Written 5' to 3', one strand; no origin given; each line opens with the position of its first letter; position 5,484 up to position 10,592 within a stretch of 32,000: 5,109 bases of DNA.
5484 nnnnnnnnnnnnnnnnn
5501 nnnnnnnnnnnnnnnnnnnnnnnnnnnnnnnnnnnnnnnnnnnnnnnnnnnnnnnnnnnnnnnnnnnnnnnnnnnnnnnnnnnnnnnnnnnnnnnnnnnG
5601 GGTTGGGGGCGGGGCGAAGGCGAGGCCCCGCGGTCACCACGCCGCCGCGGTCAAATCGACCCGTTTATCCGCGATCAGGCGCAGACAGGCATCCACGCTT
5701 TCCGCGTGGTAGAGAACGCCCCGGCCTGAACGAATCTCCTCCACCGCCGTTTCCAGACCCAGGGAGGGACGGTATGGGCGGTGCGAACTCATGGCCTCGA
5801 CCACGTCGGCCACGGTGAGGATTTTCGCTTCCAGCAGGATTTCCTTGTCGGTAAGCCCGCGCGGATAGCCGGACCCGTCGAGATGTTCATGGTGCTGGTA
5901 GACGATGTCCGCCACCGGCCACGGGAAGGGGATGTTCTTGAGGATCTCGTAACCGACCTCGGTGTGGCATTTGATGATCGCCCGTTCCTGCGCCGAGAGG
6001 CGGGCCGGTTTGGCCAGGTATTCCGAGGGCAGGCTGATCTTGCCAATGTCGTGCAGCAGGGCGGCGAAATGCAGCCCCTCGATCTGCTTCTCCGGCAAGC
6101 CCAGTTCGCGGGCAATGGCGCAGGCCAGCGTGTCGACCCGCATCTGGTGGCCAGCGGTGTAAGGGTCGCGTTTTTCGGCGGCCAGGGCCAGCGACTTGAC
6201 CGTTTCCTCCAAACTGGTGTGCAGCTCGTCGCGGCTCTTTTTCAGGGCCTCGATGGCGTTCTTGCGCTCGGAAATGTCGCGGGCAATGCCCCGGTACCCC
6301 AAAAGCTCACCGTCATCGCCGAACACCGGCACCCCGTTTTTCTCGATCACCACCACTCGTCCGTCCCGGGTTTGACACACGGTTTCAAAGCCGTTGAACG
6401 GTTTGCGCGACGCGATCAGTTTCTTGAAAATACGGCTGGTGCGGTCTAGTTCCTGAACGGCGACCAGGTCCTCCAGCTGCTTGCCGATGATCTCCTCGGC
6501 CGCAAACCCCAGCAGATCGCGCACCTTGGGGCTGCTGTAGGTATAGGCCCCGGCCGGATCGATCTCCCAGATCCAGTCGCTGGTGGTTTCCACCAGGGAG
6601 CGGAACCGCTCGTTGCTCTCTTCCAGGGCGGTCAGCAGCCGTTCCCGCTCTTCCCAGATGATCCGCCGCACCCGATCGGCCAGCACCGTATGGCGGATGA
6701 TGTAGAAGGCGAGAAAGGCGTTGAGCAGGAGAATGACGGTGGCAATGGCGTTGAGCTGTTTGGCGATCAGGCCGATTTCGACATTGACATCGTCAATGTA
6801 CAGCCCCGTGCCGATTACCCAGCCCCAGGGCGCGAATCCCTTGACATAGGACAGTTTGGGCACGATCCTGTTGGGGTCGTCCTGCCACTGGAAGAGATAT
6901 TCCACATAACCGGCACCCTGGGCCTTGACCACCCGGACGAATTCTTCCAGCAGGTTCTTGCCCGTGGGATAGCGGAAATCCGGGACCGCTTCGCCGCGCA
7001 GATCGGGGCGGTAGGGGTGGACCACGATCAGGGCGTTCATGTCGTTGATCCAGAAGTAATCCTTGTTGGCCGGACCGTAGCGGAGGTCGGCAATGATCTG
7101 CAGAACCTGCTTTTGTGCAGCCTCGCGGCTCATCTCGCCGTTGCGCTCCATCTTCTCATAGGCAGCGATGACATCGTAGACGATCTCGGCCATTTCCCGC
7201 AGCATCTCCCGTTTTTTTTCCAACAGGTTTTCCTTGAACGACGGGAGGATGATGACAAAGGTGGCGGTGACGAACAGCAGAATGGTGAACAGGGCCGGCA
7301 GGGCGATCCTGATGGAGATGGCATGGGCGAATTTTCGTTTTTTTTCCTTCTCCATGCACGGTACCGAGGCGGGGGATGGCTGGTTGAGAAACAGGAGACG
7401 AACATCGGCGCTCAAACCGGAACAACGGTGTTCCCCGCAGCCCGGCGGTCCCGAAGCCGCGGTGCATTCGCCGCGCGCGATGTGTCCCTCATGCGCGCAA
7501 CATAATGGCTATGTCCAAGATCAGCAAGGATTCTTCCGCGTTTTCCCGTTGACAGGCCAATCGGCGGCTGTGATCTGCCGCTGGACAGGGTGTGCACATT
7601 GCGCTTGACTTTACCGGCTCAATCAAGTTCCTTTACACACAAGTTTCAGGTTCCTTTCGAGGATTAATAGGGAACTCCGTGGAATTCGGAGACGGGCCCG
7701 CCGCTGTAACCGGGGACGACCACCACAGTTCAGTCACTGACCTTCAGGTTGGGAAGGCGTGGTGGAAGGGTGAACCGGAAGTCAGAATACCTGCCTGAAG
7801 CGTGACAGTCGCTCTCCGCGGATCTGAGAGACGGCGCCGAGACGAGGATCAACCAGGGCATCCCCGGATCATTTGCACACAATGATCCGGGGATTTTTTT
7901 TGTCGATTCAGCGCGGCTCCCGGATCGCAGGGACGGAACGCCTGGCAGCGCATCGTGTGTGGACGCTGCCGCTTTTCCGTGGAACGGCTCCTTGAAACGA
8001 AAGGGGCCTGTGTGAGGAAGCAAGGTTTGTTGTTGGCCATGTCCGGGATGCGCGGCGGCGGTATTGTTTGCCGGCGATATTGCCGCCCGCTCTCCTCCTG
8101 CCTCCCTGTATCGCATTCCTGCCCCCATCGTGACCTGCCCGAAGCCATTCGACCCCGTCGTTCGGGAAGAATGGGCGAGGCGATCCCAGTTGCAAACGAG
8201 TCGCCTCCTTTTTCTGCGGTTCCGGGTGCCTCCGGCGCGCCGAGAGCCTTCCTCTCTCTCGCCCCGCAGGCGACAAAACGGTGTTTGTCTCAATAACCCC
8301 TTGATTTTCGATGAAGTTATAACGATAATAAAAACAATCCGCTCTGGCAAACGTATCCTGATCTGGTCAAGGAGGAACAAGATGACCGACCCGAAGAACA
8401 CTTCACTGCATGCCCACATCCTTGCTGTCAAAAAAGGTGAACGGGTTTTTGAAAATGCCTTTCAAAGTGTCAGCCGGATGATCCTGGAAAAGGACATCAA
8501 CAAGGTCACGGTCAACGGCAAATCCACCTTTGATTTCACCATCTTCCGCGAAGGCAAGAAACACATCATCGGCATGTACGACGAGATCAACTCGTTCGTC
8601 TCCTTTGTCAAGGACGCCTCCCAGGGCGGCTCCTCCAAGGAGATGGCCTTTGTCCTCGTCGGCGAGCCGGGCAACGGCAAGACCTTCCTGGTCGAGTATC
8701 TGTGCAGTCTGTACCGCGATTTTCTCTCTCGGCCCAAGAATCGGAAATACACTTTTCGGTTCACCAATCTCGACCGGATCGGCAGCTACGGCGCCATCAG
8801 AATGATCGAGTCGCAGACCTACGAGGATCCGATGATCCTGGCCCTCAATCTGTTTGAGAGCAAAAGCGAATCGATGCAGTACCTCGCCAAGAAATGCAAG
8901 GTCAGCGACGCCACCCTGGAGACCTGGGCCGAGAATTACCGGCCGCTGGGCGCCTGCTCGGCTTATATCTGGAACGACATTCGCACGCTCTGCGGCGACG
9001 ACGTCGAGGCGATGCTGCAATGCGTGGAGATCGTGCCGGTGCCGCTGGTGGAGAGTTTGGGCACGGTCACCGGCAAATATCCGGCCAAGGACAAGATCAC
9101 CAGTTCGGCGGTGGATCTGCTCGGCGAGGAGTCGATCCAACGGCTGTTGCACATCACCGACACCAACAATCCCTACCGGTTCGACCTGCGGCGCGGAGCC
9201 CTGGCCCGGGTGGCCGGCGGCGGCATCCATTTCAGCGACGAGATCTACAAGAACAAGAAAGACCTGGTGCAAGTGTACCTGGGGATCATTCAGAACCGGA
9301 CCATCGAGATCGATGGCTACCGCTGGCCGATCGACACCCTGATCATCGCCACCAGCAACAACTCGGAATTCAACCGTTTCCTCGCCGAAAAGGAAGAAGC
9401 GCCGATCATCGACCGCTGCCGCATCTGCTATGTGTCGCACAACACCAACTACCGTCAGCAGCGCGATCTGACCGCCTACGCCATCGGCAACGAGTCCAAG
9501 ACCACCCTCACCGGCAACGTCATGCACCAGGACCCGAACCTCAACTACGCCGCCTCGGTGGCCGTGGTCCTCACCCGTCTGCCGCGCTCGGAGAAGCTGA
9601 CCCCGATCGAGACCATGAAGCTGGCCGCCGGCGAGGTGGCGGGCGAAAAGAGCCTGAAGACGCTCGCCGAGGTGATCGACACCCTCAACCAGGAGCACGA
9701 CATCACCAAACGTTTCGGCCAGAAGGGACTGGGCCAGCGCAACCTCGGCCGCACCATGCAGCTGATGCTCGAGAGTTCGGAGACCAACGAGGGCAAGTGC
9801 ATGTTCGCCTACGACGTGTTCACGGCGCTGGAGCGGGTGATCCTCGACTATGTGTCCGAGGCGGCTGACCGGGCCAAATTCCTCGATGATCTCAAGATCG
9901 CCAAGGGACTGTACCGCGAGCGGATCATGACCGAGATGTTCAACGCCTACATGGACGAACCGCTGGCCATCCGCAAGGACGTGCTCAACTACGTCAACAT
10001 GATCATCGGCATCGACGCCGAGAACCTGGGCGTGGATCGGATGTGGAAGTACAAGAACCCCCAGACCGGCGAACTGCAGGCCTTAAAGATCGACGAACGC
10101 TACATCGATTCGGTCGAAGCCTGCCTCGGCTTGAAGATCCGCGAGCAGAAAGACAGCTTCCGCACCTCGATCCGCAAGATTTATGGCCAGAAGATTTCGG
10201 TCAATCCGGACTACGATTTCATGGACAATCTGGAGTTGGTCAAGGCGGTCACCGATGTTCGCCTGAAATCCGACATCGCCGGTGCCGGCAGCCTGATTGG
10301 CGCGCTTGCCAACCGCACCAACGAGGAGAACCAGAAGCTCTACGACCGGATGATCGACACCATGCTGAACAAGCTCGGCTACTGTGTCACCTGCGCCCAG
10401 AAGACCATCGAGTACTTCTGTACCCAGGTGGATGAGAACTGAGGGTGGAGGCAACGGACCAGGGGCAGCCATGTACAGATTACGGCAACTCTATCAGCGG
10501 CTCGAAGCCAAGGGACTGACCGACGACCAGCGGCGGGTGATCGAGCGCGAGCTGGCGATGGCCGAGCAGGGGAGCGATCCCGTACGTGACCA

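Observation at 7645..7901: Cobalamin riboswitch with a terminator expression platform but no B12-related gene downstream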

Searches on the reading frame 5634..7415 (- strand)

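Call 7: search_protein_families(library=pfam, proteins=[window:5634-7415:-])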
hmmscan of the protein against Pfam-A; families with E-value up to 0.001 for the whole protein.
window:5634-7415:- (593 aa): 12 families
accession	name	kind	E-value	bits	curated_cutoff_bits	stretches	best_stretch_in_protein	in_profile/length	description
PF13487.12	HD_5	-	8.9e-38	130.1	27.2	1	412-568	6-165/170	HD domain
PF17200.10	sCache_2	-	4.2e-37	127.9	25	1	66-214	3-149/155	Single Cache domain 2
PF08269.17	dCache_2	-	2.5e-34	119.2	26.5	1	59-223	37-197/298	Cache domain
PF01966.28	HD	-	3.6e-20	72.8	22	1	421-542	2-116/116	HD domain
PF00989.32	PAS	-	2.9e-16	59.9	22.6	1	269-381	1-113/113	PAS fold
PF13426.13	PAS_9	-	6.6e-14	52.5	27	1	280-383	2-103/103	PAS domain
PF08448.16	PAS_4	-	4.8e-13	49.7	23.1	1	276-385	2-109/110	PAS fold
PF08447.18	PAS_3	-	3.1e-10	40.6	25.6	1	292-377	2-88/89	PAS fold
PF08668.18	HDOD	-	9.6e-06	25.7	22.9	1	421-510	96-195/196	HDOD domain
PF13188.13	PAS_8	-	0.00025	21.3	21.8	1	269-318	1-51/65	PAS domain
PF17201.10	Cache_3-Cache_2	-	0.0003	20.6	27.7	1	120-211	205-290/299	Cache 3/Cache 2 fusion domain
PF24003.1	DUF7319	-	0.00059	19.8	27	0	322-382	21-81/205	Domain of unknown function (DUF7319)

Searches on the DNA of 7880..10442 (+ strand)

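Call 10: search_rna_families(sources=[L001, L002, L003, L004, L005, L006, L007, L008, L009, L010, L011, L012], threshold=gathering)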
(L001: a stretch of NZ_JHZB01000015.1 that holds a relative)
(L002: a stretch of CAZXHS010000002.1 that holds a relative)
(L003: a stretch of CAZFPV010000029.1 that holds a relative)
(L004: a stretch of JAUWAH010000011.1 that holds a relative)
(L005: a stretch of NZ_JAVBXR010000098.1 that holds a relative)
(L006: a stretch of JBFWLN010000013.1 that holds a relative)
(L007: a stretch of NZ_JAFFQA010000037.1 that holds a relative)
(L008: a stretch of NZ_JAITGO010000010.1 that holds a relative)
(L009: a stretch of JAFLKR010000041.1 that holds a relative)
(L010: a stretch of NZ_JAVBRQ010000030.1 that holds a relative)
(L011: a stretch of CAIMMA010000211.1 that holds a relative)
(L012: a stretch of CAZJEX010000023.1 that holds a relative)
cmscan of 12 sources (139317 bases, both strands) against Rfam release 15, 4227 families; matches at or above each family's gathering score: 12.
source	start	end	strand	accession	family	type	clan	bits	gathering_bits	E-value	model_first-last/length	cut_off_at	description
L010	4180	4361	+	RF00174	Cobalamin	Cis-reg; riboswitch;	CL00101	126.6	31.5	4.5e-31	1-189/189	no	Cobalamin riboswitch aptamer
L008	4181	4362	+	RF00174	Cobalamin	Cis-reg; riboswitch;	CL00101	126.2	31.5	5.6e-31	1-189/189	no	Cobalamin riboswitch aptamer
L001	4086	4267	+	RF00174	Cobalamin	Cis-reg; riboswitch;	CL00101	125.5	31.5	8.8e-31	1-189/189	no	Cobalamin riboswitch aptamer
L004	3845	4026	+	RF00174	Cobalamin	Cis-reg; riboswitch;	CL00101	123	31.5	4.8e-30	1-189/189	no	Cobalamin riboswitch aptamer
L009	3028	3208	+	RF00174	Cobalamin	Cis-reg; riboswitch;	CL00101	122.1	31.5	8.5e-30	1-189/189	no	Cobalamin riboswitch aptamer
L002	4211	4395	+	RF00174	Cobalamin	Cis-reg; riboswitch;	CL00101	122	31.5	9.2e-30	1-189/189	no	Cobalamin riboswitch aptamer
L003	1744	1923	+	RF00174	Cobalamin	Cis-reg; riboswitch;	CL00101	121.6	31.5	1.2e-29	1-189/189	no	Cobalamin riboswitch aptamer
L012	3097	3278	+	RF00174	Cobalamin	Cis-reg; riboswitch;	CL00101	120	31.5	3.4e-29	1-189/189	no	Cobalamin riboswitch aptamer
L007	4166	4347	+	RF00174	Cobalamin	Cis-reg; riboswitch;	CL00101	117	31.5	2.5e-28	1-189/189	no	Cobalamin riboswitch aptamer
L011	2386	2567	+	RF00174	Cobalamin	Cis-reg; riboswitch;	CL00101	116.6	31.5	3.2e-28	1-189/189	no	Cobalamin riboswitch aptamer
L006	4215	4396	+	RF00174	Cobalamin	Cis-reg; riboswitch;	CL00101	116.2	31.5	4.1e-28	1-189/189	no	Cobalamin riboswitch aptamer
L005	3312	3491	+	RF00174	Cobalamin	Cis-reg; riboswitch;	CL00101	110.8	31.5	1.5e-26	1-189/189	no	Cobalamin riboswitch aptamer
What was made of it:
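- On Cobalamin riboswitch (RF00174): The 12 orthologues score 110.8-126.6 bits (call 10).
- On Decaying (pseudo) riboswitch: Orphan scores are at least as high as cbiK-linked scores (call 10).
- Orphaned copies keep full Rfam scores: 116-127 bits, against 111-122 for cbiK-linked copies (call 10). Orphan scores are no lower than cbiK-linked scores (call 10).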

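Call 20: search_rna_families(source=window, start=7880, end=8400, threshold=evalue, max_evalue=10)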
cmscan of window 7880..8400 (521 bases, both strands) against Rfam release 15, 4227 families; matches with E-value up to 10: 2.
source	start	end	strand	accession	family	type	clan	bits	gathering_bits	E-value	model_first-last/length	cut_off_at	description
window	8041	8167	+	RF01069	purD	Cis-reg;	-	15.4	41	3.1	1-125/125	no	purD RNA motif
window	7880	7901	+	RF02399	NsiR1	Gene; sRNA;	-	14.5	39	3.6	34-60/60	5'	Nitrogen stress-induced RNA 1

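Call 21: search_rna_families(source=L011, start=2300, end=3100, threshold=evalue, max_evalue=10)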
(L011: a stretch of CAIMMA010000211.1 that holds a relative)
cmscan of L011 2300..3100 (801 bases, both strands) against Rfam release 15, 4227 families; matches with E-value up to 10: 4.
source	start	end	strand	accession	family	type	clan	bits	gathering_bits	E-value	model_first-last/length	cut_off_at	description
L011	2386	2567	+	RF00174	Cobalamin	Cis-reg; riboswitch;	CL00101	116.6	31.5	1.8e-30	1-189/189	no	Cobalamin riboswitch aptamer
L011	2596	2651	+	RF02399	NsiR1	Gene; sRNA;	-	20.9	39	0.14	1-60/60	no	Nitrogen stress-induced RNA 1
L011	2614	2644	+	RF03645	mir-9080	Gene; miRNA;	-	15.5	100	5.1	34-75/108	no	mir-9080 microRNA precursor family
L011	2419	2451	+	RF01360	CRISPR-DR47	Gene; CRISPR;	-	14.9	39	9.5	1-37/37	no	CRISPR RNA direct repeat element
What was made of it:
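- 7982..8150 (+): Element X, a conserved structured RNA downstream of the terminator. Outer helix arms at 7982-7991 and 8141-8150; invariant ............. at about 8034-8046; inner hairpin 8055-8086 with an invariant GUUUGCCGGC top. No Rfam family matches (calls 20, 21).
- Tried and rejected: Permissive Rfam searches gave only chance-level hits: purD motif at 15 bits (E = 3) and NsiR1 on the terminator (calls 20, 21).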

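Call 34: search_rna_families(sources=[L013, L014, L015, L016, L017, L018, L019, L020, L021, L022, L023, L024], threshold=gathering)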
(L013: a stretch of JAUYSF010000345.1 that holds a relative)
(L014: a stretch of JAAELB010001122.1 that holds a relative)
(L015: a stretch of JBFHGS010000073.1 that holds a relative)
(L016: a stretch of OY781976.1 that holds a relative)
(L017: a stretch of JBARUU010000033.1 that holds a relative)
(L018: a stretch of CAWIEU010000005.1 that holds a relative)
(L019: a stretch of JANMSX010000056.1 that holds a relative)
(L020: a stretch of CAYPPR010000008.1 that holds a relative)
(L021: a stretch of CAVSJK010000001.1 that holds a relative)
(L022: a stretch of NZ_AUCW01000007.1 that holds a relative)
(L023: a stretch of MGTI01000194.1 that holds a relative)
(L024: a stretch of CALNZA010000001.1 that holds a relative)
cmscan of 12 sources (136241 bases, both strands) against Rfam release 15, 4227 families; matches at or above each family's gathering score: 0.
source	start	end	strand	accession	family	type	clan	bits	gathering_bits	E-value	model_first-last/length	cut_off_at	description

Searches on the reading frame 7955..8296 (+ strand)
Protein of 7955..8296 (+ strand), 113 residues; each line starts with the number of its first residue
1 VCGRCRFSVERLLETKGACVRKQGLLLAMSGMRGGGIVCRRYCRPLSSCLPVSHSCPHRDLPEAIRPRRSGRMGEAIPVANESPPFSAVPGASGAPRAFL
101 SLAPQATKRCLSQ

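Call 7: search_protein_families(library=pfam, proteins=[window:7955-8296:+])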
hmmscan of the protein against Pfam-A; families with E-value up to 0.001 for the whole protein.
window:7955-8296:+ (113 aa): 0 families
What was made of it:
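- On Riboswitch-gated non-coding RNA of the EutX/Rli55 type: ORF 7955-8296 has no Pfam hit (call 7).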
